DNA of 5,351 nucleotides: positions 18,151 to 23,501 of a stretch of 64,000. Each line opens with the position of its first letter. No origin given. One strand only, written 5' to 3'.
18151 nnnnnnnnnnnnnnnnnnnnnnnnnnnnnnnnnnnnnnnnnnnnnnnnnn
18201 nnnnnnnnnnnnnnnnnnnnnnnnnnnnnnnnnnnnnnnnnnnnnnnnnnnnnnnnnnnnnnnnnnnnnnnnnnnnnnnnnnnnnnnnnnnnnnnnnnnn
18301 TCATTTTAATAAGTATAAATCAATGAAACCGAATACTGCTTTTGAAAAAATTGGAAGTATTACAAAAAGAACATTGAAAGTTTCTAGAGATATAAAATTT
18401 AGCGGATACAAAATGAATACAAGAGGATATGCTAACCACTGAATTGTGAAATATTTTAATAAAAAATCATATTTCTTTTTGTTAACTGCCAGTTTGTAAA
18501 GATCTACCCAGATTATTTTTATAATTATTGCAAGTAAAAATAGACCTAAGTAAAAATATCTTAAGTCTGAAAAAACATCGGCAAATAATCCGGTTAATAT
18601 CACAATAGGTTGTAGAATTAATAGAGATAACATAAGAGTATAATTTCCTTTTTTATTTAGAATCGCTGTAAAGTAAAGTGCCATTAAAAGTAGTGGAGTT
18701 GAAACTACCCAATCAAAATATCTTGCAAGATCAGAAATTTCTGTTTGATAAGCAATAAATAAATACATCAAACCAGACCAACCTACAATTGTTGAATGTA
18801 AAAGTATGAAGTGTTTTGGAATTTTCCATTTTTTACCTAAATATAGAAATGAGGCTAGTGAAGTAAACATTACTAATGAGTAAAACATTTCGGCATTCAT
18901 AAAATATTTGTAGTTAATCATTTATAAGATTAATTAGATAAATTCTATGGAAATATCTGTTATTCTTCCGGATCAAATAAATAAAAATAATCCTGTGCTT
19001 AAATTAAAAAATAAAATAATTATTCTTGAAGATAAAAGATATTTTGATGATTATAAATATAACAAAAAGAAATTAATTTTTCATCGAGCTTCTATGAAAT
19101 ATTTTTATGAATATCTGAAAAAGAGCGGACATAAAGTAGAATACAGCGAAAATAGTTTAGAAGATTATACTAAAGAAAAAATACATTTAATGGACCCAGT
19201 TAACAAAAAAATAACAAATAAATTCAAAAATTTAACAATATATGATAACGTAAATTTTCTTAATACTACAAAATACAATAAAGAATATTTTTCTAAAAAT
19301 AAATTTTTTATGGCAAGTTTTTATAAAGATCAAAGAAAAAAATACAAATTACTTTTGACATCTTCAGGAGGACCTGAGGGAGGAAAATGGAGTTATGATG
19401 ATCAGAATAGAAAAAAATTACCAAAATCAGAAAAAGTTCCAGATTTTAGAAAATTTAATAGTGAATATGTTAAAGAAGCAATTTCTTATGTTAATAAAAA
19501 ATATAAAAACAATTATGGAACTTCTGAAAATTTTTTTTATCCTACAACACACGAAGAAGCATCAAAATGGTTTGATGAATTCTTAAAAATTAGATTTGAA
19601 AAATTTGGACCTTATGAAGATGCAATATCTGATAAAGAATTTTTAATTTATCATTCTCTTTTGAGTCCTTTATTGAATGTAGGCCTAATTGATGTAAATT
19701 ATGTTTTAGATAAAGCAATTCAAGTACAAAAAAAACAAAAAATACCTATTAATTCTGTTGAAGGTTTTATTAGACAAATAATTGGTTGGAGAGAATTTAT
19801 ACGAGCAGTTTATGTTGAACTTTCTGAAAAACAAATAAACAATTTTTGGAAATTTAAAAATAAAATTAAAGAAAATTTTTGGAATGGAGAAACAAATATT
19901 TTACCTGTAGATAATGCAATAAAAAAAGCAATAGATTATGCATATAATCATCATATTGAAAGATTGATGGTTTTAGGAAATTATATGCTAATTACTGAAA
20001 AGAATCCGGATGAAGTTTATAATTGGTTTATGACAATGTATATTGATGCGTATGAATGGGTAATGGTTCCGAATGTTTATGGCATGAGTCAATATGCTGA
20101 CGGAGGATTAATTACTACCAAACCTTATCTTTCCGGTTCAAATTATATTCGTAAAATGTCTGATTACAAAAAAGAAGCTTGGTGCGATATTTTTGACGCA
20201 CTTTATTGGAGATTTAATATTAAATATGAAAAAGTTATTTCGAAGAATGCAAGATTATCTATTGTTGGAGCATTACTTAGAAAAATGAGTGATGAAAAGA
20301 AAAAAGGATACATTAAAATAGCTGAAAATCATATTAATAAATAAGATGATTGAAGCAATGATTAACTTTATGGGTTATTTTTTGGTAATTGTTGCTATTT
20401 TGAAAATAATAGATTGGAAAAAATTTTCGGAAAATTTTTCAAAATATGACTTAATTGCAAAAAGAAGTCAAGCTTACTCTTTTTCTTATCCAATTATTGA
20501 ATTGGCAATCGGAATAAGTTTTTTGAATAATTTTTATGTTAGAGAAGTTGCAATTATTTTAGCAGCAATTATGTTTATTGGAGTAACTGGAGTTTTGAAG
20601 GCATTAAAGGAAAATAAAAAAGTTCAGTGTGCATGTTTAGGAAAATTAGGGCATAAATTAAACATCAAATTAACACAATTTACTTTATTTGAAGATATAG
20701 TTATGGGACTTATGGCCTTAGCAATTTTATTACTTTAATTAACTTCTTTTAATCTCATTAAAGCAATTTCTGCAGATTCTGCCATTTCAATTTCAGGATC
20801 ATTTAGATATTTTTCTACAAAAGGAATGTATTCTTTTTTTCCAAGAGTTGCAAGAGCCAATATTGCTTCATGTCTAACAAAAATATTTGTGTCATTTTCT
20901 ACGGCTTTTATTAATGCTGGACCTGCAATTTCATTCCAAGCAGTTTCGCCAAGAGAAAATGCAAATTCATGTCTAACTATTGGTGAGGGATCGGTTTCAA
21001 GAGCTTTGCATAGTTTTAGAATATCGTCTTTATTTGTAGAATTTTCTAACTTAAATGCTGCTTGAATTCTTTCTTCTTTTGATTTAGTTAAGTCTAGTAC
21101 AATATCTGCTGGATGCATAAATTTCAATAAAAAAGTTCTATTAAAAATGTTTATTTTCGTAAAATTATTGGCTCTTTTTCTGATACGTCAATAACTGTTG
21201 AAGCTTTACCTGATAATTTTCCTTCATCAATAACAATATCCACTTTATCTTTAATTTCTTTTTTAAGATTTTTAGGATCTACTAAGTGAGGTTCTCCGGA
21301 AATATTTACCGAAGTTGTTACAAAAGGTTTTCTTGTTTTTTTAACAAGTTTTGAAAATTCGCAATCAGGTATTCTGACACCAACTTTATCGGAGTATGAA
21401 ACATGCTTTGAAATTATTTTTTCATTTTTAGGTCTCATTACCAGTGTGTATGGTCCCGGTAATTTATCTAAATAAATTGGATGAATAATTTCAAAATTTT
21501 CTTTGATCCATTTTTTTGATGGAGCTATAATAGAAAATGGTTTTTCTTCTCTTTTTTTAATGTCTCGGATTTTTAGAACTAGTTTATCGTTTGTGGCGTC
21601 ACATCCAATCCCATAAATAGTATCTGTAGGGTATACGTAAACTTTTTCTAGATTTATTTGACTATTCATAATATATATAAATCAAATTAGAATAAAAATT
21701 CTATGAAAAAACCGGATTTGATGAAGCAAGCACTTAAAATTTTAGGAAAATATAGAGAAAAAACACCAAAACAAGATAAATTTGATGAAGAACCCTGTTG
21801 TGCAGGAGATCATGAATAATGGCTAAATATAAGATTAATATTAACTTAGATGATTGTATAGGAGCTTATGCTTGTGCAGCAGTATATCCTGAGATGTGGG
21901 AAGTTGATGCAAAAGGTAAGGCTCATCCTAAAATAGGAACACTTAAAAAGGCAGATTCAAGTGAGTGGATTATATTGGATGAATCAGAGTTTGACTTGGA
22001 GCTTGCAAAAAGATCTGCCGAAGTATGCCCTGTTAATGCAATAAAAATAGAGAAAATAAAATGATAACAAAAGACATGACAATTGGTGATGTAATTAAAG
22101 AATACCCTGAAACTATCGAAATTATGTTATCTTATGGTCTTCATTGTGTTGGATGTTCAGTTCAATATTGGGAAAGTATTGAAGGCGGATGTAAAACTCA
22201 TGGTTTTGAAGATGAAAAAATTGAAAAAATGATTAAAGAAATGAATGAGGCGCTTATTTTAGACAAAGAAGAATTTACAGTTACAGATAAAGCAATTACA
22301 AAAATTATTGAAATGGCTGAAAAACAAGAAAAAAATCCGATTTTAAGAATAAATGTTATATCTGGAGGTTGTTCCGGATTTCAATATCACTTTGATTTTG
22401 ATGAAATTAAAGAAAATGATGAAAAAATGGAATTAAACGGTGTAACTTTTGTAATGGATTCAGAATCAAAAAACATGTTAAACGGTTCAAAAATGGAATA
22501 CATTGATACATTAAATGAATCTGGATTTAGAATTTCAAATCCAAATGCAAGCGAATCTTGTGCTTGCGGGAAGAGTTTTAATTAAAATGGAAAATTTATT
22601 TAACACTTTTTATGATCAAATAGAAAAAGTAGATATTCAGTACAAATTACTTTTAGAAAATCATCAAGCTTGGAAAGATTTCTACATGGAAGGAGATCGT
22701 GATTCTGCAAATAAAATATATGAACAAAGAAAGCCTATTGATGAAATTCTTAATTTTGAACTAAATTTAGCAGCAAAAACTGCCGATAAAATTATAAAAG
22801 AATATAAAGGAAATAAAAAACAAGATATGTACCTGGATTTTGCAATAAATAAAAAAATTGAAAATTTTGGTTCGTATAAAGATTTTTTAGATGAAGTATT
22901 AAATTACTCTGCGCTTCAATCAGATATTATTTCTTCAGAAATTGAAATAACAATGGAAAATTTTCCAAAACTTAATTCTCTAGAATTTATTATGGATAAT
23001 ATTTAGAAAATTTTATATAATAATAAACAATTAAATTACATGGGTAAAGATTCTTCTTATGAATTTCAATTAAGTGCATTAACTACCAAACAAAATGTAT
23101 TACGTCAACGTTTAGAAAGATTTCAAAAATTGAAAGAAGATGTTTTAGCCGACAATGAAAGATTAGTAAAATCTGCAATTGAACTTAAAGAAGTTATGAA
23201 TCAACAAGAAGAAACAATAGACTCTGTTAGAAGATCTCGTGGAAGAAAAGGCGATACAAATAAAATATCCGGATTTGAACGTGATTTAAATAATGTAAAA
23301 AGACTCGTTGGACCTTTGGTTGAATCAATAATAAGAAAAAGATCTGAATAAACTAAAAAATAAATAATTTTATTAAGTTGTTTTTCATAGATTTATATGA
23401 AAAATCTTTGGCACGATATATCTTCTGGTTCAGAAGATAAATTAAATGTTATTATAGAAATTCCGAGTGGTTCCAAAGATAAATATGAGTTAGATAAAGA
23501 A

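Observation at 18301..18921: Unusually short, divergent microbial rhodopsin: retinal Lys kept, but proton-donor and D212-equivalent positions are not carboxylates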

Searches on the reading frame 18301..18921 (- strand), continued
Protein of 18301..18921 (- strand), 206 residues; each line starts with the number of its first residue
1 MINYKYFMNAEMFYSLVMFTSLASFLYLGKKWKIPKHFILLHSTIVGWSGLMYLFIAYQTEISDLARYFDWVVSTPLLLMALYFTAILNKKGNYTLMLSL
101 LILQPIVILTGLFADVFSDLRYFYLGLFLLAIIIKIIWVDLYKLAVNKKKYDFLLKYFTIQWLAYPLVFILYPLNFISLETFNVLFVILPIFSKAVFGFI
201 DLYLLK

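Call 36: search_solved_structures(query=window:18301-18921:-, max_evalue=1e-15, show_alignments=5)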
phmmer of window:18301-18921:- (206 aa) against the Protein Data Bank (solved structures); distinct sequences matched with E-value up to 1e-15: 6.
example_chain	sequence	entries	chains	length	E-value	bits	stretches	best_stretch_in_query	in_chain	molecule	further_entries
6eyu_A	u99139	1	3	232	7.2e-25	91.8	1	15-205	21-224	Bacteriorhodopsin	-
2m3g_A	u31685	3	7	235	2.9e-22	83.3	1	33-205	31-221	Anabaena Sensory Rhodopsin | Bacteriorhodopsin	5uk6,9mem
1xio_A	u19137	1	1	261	4.1e-22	82.8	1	33-205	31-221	ANABAENA SENSORY RHODOPSIN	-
4tl3_A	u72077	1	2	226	8.6e-22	81.8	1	33-205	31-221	Anabaena sensory rhodopsin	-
7zmy_A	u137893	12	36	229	1.2e-21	81.4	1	14-205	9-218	xenorhodopsin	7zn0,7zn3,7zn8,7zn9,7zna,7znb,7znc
7zng_A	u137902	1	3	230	1.2e-21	81.3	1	14-205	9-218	xenorhodopsin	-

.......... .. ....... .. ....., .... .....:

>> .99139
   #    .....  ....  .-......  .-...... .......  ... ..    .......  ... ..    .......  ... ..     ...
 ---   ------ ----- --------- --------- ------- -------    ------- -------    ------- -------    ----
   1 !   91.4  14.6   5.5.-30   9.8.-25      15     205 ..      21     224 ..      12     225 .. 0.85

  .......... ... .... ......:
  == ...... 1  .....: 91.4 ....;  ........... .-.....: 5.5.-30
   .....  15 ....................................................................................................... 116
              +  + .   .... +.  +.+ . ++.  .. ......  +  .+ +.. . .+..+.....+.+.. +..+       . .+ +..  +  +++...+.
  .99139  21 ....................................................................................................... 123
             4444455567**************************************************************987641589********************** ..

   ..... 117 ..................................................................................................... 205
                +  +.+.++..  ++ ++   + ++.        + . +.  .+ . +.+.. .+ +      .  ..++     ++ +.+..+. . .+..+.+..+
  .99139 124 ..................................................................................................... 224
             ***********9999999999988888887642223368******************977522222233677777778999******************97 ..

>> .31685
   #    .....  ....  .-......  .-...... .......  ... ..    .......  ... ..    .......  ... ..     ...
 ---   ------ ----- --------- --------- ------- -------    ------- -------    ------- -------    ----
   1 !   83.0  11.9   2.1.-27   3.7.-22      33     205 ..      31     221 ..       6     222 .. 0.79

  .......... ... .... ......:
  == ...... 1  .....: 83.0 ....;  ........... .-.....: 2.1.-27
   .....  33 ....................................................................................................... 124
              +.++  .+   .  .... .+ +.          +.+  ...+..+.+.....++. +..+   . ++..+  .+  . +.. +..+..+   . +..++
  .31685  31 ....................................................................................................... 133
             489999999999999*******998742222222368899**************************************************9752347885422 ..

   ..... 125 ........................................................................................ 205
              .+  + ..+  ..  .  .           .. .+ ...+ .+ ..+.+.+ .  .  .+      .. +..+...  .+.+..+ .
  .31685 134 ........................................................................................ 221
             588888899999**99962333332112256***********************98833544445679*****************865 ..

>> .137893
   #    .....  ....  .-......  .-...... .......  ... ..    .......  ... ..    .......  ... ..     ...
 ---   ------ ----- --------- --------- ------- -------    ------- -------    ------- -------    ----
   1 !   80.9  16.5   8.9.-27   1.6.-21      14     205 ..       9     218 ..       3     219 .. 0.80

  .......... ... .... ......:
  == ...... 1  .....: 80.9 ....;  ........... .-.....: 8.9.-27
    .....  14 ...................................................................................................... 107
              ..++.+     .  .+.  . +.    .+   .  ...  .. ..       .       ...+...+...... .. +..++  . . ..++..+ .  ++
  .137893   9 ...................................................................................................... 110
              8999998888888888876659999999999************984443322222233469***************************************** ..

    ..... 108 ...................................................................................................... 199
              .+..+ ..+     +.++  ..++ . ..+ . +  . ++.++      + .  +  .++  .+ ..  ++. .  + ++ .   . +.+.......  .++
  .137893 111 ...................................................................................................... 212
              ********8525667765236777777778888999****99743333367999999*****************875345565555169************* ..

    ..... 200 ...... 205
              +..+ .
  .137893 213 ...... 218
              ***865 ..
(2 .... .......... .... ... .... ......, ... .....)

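Call 38: find_encoding_contigs(protein=P0010, flank=6000, max_places=3)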
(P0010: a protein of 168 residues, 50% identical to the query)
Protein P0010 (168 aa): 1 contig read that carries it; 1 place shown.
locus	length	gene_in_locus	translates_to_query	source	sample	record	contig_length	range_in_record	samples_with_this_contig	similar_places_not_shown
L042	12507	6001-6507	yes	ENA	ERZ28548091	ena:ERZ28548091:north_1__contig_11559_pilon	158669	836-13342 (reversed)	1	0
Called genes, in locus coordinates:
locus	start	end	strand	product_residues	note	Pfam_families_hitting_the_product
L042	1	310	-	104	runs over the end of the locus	-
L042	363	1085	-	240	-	PF07690:MFS_1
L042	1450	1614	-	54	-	-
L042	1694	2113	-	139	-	-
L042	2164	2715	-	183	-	-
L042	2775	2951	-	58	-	-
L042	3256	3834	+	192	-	PF06831:H2TH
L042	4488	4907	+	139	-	-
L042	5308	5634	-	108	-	-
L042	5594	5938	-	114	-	-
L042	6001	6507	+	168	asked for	PF01036:Bac_rhodopsin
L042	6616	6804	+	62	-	PF00561:Abhydrolase_1, PF12146:Hydrolase_4 (weak), PF12697:Abhydrolase_6 (weak)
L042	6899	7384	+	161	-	PF03096:Ndr (weak), PF12146:Hydrolase_4 (weak)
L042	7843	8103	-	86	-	PF03439:Spt5-NGN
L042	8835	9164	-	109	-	-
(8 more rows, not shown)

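Call 39: find_encoding_contigs(protein=P0002, flank=6000, max_places=3)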
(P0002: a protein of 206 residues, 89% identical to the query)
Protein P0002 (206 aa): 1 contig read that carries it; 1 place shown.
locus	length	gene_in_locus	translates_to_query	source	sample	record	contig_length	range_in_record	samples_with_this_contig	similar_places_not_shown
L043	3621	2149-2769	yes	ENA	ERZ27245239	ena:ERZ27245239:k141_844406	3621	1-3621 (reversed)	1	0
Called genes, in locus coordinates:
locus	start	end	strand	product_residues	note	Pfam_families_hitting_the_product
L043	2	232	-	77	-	?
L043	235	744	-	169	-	PF08984:DUF1858, PF01521:Fe-S_biosyn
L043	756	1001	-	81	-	PF13459:Fer4_15, PF13370:Fer4_13 (faint)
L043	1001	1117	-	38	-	-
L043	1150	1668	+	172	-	PF01300:Sua5_yciO_yrdC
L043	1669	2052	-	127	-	PF07291:MauE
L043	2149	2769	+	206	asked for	PF01036:Bac_rhodopsin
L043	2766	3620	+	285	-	?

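Call 41: search_protein_families(library=ncbifam, proteins=[window:18301-18921:-], max_evalue=0.001)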
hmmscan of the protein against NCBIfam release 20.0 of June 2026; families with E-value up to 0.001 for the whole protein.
window:18301-18921:- (206 aa): 0 families

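Call 53: find_encoding_contigs(protein=P0020, flank=5000, max_places=2)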
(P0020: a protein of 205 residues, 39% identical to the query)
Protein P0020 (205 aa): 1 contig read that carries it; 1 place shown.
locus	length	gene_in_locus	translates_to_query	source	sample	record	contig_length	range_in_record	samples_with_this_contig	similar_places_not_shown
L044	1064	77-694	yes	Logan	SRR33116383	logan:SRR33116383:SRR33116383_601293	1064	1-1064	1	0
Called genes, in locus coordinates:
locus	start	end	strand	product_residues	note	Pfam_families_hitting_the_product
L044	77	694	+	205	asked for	PF01036:Bac_rhodopsin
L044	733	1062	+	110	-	?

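Call 54: find_encoding_contigs(protein=P0007, flank=5000, max_places=2)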
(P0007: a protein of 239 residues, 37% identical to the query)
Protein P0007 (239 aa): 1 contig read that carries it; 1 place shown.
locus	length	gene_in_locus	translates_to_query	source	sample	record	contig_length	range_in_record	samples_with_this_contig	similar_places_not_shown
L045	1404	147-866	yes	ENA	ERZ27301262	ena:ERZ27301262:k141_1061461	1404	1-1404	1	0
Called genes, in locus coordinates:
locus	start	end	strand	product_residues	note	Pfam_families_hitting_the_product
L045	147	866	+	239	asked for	PF01036:Bac_rhodopsin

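Call 55: find_encoding_contigs(protein=P0043, flank=5000, max_places=2)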
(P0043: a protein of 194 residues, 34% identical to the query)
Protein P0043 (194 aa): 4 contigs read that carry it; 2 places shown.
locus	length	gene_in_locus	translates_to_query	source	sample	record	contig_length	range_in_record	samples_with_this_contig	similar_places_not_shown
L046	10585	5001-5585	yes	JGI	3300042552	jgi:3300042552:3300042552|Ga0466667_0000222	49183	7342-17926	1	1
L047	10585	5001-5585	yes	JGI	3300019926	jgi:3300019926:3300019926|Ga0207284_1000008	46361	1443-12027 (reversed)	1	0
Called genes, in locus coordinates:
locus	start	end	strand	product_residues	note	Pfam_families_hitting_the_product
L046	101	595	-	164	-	-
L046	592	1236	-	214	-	-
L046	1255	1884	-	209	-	-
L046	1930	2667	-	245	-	-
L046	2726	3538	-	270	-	-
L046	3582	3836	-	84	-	-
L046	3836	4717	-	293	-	-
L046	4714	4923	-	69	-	-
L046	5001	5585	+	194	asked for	PF01036:Bac_rhodopsin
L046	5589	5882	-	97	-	-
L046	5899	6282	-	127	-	-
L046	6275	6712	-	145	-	-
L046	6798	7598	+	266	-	PF13462:Thioredoxin_4, PF01323:DSBA (weak)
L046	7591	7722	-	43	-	-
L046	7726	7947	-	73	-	-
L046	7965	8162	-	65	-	-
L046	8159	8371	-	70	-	-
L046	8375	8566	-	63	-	-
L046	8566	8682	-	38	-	-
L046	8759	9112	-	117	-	-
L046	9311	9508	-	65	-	-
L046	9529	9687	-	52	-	-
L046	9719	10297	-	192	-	-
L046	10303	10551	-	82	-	-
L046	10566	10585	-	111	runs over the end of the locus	-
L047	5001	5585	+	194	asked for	PF01036:Bac_rhodopsin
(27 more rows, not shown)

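Call 57: search_protein_families(library=phrogs, proteins=[L046:101-595:-, L046:592-1236:-, L046:1255-1884:-, L046:1930-2667:-, L046:2726-3538:-, L046:3836-4717:-, L046:6798-7598:+, L046:9719-10297:-, L046:5899-6282:-, L046:6275-6712:-], max_evalue=0.001)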
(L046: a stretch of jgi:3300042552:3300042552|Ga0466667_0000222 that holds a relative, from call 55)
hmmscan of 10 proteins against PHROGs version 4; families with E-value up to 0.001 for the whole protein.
L046:101-595:- (164 aa): 1 family
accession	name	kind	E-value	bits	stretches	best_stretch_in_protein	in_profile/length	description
phrog_1368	-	transcription regulation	0.00018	22.3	1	1-64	1-58/101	transcriptional regulator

L046:592-1236:- (214 aa): 0 families

L046:1255-1884:- (209 aa): 0 families

L046:1930-2667:- (245 aa): 0 families

L046:2726-3538:- (270 aa): 0 families

L046:3836-4717:- (293 aa): 0 families

L046:6798-7598:+ (266 aa): 0 families

L046:9719-10297:- (192 aa): 0 families

L046:5899-6282:- (127 aa): 0 families

L046:6275-6712:- (145 aa): 0 families

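Call 61: find_related_loci(query=window:18301-18921:-, collection=metagenome_contigs, flank=5000)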
Query window:18301-18921:- (206 aa) in metagenome_contigs; peptide patterns used: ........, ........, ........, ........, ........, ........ (x = any residue, [..] = any of these).
253 stretches matched a pattern; 2 encode a relative of the query (tblastn E <= 1e-3); 2 distinct loci.
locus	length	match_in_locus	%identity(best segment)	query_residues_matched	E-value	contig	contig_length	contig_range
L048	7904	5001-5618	99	1-206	2e-130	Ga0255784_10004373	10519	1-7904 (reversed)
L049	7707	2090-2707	91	1-206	2e-120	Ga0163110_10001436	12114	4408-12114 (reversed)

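Call 62: find_related_loci(query=A1, collection=viral_contigs, flank=5000)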
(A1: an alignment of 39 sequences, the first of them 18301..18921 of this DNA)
Query A1 (206 aa) in viral_contigs; peptide patterns used: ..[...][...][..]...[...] (x = any residue, [..] = any of these).
124 stretches matched a pattern; 6 encode a relative of the query (tblastn E <= 1e-3); 6 distinct loci.
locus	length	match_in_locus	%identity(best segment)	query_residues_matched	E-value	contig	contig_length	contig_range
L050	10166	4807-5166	28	67-194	3e-7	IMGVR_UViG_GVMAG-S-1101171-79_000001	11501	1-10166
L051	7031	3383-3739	27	43-169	3e-5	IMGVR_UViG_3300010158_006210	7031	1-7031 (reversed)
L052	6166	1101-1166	73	66-85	2e-5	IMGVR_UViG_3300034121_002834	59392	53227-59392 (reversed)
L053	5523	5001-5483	28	41-198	3e-5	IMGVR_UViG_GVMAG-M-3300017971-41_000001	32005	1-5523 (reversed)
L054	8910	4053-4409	27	43-169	2e-5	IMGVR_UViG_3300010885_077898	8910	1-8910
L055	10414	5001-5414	26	49-194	3e-5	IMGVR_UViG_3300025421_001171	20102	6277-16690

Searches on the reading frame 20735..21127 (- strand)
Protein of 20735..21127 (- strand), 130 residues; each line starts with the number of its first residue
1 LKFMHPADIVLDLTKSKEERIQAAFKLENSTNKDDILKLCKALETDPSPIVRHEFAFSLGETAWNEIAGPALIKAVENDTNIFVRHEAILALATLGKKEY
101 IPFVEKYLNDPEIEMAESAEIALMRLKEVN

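Call 23: search_protein_families(library=pfam, proteins=[window:20735-21127:-], max_evalue=0.01)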
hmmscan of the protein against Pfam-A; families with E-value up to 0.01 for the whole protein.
window:20735-21127:- (130 aa): 4 families
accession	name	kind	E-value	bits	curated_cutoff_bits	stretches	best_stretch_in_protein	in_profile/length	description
PF13646.12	HEAT_2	-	3.4e-16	59.7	27.7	1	38-123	3-87/88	HEAT repeats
PF02985.28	HEAT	-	4.7e-09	36.1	23.5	0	70-97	3-29/31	HEAT repeat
PF03130.22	HEAT_PBS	-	5.3e-09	36.1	20.9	1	84-110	1-27/27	PBS lyase HEAT-like repeat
PF13513.12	HEAT_EZ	-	0.0056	17.6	27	0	70-94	31-54/55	HEAT-like repeat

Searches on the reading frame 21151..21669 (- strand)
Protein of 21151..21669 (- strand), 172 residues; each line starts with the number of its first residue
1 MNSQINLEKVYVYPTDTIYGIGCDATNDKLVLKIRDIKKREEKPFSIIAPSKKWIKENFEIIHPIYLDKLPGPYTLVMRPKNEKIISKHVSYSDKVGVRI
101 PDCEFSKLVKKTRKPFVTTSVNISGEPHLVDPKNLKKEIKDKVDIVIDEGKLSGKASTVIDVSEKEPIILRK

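Call 23: search_protein_families(library=pfam, proteins=[window:21151-21669:-], max_evalue=0.01)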
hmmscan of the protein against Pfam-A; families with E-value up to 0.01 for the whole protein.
window:21151-21669:- (172 aa): 1 family
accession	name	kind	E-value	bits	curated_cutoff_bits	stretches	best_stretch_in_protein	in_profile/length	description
PF01300.24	Sua5_yciO_yrdC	-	2.5e-43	148.1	25.1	1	5-172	3-177/178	Telomere recombination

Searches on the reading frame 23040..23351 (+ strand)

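Call 23: search_protein_families(library=pfam, proteins=[window:23040-23351:+], max_evalue=0.01)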
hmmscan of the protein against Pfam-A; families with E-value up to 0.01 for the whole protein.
window:23040-23351:+ (103 aa): 1 family
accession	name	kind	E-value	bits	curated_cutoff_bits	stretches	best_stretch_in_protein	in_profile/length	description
PF05911.16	FPP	-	0.0044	15.8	40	1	13-77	577-641/871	Filament-like plant protein, long coiled-coil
